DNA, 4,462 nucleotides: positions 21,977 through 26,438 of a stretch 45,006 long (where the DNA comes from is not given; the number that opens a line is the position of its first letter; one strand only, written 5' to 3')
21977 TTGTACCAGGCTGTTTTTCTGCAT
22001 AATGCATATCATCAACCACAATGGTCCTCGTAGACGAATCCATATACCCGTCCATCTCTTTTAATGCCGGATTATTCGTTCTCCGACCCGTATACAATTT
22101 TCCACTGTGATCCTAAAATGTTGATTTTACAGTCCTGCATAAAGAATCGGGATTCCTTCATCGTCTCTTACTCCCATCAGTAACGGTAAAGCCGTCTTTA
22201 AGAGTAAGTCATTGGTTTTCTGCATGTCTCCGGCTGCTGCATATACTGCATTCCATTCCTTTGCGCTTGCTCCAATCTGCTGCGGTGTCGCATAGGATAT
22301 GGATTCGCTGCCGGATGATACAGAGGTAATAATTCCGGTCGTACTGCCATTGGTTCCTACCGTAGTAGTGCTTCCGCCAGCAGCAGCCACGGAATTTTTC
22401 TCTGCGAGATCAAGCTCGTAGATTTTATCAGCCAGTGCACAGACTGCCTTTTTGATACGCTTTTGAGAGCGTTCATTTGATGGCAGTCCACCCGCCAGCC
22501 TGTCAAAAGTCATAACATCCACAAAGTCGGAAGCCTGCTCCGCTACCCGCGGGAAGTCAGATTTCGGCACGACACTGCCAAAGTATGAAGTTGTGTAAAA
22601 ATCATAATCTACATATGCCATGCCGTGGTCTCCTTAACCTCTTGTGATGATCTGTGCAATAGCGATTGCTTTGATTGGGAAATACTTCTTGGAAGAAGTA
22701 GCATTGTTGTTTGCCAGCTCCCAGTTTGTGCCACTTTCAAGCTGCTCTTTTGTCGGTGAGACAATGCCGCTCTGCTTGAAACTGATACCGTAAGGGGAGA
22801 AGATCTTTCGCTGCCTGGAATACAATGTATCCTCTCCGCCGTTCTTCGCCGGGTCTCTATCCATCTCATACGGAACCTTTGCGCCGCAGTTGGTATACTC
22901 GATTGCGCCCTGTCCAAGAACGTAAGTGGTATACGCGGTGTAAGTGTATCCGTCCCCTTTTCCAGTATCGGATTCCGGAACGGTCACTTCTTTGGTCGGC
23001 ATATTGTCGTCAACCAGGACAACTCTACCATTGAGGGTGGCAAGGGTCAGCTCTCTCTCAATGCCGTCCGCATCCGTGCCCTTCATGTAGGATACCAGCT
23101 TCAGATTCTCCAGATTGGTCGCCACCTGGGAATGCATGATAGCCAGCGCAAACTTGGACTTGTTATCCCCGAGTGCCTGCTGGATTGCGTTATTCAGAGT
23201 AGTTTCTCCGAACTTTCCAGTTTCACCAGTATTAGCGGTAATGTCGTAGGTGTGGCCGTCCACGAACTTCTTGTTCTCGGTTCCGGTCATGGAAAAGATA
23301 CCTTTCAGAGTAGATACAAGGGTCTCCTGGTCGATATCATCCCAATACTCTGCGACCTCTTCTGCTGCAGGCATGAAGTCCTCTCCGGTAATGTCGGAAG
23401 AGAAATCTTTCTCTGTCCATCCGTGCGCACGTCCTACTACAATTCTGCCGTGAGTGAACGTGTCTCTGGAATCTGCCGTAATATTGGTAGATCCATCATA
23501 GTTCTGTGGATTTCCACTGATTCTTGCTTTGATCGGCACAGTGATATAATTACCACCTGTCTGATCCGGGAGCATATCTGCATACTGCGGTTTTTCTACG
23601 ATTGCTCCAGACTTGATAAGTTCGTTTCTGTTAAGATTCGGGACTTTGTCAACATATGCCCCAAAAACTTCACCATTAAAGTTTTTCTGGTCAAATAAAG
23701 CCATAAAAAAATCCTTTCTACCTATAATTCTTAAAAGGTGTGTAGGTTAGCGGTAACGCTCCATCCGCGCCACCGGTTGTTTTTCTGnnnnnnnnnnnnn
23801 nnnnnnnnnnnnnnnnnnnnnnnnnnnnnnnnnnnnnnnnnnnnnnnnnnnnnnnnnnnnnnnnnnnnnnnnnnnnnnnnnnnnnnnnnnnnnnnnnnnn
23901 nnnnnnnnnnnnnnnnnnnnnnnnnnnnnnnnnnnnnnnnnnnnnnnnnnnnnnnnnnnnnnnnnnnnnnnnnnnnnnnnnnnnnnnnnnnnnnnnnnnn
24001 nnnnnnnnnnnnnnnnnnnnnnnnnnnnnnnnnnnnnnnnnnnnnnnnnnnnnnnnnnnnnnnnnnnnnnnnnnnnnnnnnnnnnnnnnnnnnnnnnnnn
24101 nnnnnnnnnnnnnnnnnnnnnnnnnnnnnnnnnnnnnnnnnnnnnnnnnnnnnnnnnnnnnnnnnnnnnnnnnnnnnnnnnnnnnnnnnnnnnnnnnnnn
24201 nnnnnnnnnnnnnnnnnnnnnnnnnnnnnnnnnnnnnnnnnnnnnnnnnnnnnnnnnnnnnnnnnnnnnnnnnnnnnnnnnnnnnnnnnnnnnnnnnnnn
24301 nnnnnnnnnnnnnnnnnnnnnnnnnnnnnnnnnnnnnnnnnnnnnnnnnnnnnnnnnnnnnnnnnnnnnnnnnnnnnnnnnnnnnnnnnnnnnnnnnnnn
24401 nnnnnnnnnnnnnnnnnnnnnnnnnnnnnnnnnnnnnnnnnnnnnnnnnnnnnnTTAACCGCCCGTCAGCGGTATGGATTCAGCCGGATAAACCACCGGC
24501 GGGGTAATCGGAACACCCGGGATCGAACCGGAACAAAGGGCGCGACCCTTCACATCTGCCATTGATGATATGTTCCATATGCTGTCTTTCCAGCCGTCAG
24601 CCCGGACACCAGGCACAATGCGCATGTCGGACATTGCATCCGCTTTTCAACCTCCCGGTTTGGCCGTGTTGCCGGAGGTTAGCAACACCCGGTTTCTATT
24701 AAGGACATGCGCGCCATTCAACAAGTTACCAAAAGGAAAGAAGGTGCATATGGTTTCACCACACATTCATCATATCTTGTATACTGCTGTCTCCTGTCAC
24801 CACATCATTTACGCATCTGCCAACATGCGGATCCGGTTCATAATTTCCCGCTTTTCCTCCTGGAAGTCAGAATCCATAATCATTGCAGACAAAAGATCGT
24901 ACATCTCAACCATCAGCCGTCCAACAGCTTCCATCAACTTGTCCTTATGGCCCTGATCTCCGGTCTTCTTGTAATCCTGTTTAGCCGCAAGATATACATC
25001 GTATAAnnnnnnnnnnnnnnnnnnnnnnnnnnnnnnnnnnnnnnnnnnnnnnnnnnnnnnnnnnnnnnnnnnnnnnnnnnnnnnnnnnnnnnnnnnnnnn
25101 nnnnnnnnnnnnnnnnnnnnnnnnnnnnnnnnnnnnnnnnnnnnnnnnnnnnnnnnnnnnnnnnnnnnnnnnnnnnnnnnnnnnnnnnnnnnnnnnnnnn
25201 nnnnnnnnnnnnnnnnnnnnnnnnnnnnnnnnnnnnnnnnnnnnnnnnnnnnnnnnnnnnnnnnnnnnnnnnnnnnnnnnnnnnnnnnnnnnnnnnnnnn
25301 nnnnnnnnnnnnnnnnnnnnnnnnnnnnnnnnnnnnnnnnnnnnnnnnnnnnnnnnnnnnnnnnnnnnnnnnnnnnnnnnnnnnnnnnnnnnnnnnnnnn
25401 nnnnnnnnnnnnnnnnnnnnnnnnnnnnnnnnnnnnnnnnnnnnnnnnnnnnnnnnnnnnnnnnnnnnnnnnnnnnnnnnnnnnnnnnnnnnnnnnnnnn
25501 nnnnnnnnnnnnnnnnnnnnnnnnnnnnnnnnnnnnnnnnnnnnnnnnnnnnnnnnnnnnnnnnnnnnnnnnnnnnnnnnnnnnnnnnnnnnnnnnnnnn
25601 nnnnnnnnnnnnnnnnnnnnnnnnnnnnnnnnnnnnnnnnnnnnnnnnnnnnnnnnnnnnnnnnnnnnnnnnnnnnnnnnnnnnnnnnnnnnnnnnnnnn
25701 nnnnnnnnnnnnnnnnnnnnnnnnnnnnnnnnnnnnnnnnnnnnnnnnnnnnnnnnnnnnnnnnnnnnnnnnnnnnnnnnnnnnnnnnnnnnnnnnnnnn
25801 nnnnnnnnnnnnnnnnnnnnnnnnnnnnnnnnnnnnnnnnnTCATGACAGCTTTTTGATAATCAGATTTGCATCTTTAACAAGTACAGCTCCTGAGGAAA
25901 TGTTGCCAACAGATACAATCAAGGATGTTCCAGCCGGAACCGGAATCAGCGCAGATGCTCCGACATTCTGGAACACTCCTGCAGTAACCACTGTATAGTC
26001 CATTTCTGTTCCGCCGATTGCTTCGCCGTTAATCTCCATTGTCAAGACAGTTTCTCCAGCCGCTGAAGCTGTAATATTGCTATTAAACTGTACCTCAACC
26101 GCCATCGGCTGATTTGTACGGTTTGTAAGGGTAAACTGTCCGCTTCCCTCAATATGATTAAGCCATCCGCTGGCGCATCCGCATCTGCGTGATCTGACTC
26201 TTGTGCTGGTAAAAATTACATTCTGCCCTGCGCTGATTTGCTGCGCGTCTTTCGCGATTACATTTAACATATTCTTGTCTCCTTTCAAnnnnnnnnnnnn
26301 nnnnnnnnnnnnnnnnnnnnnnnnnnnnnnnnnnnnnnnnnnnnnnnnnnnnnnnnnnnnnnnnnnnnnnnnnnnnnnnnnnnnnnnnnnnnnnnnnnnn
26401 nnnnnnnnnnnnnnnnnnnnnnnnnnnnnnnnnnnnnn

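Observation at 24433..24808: GC-rich 376-nt spacer with no ORF of 60 codons or more, carrying an H-type pseudoknot and a tRNA-like cloverleaf upstream of the scaffold gene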

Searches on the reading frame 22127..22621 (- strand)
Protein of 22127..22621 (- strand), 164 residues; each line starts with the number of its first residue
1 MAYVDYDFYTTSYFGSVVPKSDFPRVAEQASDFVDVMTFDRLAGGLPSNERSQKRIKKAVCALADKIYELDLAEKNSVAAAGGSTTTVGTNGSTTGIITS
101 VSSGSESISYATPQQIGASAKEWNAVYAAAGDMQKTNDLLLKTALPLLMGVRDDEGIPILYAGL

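Call 35: search_protein_families(library=phrogs, proteins=[window:22127-22621:-], max_evalue=0.001)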
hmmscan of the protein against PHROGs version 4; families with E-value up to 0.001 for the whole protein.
window:22127-22621:- (164 aa): 2 families
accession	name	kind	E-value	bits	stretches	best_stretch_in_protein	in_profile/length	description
phrog_541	-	connector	5.3e-21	75.9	1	1-121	1-104/129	head-tail adaptor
phrog_302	-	head and packaging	9.8e-07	29.4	1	18-124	29-108/155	virion structural protein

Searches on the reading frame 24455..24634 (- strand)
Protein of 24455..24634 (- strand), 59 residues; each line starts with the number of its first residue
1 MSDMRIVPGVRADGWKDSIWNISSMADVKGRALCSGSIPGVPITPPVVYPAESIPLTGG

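Call 35: search_protein_families(library=phrogs, proteins=[window:24455-24634:-], max_evalue=0.001)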
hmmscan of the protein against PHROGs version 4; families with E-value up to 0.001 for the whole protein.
window:24455-24634:- (59 aa): 0 families

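Call 68: search_protein_families(library=pfam, proteins=[window:24455-24634:-], max_evalue=0.1)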
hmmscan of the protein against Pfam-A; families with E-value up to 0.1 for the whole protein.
window:24455-24634:- (59 aa): 0 families

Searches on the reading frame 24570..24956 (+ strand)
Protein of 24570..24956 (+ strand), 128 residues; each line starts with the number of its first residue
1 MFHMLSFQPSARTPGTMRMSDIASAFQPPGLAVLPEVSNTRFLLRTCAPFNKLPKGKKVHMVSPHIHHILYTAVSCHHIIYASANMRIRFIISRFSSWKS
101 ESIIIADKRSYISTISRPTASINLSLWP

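Call 67: search_protein_families(library=phrogs, proteins=[window:24570-24956:+], max_evalue=0.1)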
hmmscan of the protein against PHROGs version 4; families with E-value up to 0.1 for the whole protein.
window:24570-24956:+ (128 aa): 0 families

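Call 68: search_protein_families(library=pfam, proteins=[window:24570-24956:+], max_evalue=0.1)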
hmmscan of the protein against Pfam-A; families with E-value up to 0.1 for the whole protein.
window:24570-24956:+ (128 aa): 0 families

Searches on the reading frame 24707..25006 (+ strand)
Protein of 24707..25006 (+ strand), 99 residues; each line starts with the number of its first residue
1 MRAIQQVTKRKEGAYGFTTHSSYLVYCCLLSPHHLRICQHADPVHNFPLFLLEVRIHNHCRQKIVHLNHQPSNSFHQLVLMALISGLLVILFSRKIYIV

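Call 67: search_protein_families(library=phrogs, proteins=[window:24707-25006:+], max_evalue=0.1)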
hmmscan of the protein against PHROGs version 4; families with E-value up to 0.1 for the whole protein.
window:24707-25006:+ (99 aa): 1 family
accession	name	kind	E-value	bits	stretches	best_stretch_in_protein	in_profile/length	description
phrog_12109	-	unknown function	0.054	14.1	1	6-82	44-122/147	-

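Call 68: search_protein_families(library=pfam, proteins=[window:24707-25006:+], max_evalue=0.1)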
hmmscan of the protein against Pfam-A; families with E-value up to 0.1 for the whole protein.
window:24707-25006:+ (99 aa): 0 families

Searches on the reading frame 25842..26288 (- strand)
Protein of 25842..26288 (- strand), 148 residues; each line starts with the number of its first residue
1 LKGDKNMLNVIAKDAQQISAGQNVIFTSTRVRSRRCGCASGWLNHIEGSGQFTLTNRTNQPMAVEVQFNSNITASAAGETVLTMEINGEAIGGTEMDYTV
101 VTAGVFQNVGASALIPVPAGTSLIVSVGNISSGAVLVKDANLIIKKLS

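Call 35: search_protein_families(library=phrogs, proteins=[window:25842-26288:-], max_evalue=0.001)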
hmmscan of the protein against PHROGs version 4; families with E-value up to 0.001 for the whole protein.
window:25842-26288:- (148 aa): 1 family
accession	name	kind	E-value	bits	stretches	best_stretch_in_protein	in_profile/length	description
phrog_20016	-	unknown function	1.1e-18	68.2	1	7-146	1-139/141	-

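Call 65: search_protein_families(library=pfam, proteins=[window:25842-26288:-], max_evalue=0.01)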
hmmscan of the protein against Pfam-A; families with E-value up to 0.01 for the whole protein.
window:25842-26288:- (148 aa): 0 families
